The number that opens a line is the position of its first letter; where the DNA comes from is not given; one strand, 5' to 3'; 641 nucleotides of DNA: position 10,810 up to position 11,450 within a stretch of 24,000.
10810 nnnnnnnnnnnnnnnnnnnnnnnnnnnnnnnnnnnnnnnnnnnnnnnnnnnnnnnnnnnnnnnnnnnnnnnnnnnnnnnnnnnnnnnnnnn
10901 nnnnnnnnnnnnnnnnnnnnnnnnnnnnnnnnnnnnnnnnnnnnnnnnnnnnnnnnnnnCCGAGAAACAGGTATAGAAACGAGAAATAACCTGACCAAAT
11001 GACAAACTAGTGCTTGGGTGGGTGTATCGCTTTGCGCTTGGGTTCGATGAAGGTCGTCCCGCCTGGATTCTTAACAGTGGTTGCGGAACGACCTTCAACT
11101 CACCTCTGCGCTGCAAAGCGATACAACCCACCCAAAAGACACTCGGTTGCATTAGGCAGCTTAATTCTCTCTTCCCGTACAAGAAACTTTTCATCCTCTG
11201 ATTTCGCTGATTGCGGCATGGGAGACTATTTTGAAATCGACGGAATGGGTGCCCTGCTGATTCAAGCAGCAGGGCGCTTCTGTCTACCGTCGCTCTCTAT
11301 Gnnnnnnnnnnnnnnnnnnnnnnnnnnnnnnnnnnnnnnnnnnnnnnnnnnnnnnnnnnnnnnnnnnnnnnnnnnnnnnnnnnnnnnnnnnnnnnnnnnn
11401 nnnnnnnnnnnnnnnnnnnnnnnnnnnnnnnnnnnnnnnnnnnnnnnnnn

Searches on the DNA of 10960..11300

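Call 78: search_rna_families(source=window, start=10960, end=11300, threshold=evalue, max_evalue=1)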
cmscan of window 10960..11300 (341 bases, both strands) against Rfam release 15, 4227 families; matches with E-value up to 1: 0.
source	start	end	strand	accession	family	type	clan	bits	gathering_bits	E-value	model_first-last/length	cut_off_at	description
